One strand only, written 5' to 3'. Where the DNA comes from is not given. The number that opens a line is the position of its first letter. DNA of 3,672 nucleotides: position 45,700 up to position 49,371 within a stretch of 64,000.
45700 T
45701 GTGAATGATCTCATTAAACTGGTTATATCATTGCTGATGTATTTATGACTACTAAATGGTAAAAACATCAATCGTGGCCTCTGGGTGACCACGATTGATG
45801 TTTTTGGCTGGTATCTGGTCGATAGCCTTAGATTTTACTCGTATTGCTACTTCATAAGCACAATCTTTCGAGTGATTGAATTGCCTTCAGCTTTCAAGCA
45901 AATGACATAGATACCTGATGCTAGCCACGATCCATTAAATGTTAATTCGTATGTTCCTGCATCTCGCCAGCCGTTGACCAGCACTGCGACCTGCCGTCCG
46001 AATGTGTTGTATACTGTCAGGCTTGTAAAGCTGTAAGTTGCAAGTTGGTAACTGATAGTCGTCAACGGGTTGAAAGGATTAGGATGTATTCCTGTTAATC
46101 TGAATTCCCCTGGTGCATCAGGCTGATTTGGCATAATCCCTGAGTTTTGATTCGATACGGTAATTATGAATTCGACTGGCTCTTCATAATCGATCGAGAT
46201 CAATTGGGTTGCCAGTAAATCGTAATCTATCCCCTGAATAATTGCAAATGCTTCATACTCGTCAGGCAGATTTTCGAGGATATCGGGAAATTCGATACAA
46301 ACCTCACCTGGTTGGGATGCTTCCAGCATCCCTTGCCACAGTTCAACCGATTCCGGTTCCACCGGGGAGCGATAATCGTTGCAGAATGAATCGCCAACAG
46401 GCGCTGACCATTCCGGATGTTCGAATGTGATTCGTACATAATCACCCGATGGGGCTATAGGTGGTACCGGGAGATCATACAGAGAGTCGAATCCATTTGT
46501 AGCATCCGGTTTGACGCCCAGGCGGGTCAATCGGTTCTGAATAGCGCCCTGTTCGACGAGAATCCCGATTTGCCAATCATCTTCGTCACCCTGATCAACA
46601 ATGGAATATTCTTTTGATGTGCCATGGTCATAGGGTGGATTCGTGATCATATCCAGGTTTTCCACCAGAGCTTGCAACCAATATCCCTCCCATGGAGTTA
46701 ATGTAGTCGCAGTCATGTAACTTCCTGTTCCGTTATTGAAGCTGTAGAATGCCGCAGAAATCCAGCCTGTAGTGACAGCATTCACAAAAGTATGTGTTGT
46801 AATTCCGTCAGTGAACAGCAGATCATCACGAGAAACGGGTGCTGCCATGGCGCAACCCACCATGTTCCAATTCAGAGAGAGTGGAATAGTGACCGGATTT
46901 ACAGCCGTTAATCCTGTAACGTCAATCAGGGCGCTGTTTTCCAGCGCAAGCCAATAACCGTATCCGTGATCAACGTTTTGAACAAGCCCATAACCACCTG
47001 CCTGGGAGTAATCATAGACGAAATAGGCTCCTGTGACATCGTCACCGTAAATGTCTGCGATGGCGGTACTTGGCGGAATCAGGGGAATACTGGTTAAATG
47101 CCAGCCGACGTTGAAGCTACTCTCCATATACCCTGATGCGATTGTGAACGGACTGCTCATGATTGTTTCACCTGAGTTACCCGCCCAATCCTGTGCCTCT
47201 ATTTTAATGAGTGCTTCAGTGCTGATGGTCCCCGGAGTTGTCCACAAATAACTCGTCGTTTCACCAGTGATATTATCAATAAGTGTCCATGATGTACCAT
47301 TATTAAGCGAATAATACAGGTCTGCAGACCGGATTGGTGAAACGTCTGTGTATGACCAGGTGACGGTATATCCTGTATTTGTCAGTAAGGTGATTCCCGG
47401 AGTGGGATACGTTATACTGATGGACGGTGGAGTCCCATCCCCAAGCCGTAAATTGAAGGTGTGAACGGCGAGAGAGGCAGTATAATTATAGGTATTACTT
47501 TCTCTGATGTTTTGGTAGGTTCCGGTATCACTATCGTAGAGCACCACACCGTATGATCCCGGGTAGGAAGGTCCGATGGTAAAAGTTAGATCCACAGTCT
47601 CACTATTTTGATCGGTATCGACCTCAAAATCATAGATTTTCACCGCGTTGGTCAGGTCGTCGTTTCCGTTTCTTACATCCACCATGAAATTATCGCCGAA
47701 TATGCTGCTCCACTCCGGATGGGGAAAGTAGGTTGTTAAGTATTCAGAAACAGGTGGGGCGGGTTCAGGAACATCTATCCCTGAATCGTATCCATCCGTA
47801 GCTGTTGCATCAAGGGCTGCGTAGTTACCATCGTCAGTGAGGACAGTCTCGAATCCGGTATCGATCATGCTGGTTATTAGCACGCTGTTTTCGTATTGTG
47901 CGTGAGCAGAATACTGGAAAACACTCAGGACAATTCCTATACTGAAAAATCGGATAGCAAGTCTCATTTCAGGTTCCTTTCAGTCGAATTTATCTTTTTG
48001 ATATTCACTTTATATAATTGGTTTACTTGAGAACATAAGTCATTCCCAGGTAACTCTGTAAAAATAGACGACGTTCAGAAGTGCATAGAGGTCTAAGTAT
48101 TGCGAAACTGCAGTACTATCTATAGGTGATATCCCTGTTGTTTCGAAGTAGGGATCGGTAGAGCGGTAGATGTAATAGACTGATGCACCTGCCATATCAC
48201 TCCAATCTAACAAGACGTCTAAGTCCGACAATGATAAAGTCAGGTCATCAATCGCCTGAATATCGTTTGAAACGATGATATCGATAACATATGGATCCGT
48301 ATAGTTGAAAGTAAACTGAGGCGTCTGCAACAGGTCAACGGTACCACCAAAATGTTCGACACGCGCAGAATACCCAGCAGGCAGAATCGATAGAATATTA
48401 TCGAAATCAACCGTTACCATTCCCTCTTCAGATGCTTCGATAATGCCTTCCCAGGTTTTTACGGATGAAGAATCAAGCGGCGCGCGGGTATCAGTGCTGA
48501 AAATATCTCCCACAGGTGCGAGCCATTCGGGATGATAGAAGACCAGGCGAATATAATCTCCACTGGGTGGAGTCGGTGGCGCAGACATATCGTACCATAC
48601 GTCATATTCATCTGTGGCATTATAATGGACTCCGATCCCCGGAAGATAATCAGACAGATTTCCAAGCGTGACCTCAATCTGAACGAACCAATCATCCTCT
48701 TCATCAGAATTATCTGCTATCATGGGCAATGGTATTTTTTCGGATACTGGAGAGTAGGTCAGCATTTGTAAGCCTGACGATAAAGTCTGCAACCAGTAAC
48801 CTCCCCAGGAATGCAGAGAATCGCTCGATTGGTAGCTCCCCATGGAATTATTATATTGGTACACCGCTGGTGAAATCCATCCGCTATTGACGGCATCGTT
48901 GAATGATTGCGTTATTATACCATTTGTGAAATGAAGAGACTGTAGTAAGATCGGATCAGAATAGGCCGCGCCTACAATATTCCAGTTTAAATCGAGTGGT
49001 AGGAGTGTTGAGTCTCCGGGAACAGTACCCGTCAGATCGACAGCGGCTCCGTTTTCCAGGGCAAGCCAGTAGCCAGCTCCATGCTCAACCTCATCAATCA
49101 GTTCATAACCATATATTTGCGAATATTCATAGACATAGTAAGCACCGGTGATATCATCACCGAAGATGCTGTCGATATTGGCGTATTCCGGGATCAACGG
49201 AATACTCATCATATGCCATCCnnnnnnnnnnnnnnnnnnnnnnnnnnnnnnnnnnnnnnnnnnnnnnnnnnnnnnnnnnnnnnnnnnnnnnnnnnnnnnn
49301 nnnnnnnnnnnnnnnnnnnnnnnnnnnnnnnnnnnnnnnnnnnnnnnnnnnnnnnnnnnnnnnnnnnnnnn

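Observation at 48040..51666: GH5 catalytic barrel interrupted by a second complete GH5 barrel (nested domain architecture)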

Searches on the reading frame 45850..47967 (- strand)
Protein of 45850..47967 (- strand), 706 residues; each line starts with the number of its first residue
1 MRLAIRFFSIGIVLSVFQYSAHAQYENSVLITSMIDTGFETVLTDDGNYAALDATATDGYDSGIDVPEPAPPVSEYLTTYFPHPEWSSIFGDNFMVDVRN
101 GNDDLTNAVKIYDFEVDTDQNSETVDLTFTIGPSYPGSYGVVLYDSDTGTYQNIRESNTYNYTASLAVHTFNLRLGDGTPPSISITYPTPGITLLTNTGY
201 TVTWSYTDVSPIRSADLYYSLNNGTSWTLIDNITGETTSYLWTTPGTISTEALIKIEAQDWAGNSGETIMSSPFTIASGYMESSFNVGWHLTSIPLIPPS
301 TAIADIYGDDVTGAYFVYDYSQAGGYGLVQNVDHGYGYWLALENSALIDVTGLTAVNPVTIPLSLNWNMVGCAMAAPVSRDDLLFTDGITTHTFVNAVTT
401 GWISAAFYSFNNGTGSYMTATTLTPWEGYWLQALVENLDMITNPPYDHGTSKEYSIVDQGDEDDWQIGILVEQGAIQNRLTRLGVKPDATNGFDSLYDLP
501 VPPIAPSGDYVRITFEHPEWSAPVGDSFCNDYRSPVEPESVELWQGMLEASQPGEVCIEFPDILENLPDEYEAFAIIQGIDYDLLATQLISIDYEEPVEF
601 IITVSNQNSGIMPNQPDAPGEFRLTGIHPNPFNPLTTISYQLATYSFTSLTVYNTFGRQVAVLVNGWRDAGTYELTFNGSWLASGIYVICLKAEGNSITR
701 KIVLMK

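Call 46: search_protein_families(library=pfam, proteins=[window:45850-47967:-], max_evalue=0.001)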
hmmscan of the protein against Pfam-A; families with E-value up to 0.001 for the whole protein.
window:45850-47967:- (706 aa): 1 family
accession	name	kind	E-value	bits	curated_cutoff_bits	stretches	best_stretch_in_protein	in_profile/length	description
PF18962.6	Por_Secre_tail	-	3.5e-08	34.1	27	1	627-703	1-74/75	Secretion system C-terminal sorting domain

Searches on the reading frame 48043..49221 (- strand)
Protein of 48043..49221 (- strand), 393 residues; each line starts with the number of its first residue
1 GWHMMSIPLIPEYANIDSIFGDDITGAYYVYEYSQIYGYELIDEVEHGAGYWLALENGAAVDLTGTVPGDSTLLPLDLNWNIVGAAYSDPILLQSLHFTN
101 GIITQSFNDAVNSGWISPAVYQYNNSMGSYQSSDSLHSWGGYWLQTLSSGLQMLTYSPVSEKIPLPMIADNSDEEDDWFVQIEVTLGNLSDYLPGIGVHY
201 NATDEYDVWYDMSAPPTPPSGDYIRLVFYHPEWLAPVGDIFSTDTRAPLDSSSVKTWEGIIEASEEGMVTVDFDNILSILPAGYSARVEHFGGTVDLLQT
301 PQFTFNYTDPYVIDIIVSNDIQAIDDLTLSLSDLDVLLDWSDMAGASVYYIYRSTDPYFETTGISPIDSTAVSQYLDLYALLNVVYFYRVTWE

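Call 47: search_protein_families(library=pfam, proteins=[window:48043-49221:-], max_evalue=0.01)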
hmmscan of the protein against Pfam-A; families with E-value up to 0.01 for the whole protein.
seq(393 aa): 0 families
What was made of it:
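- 48043..49221 (-): C-terminal region of unknown function, aa 816-1208 (stop codon at 48040-48042). No Pfam family (call 47).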
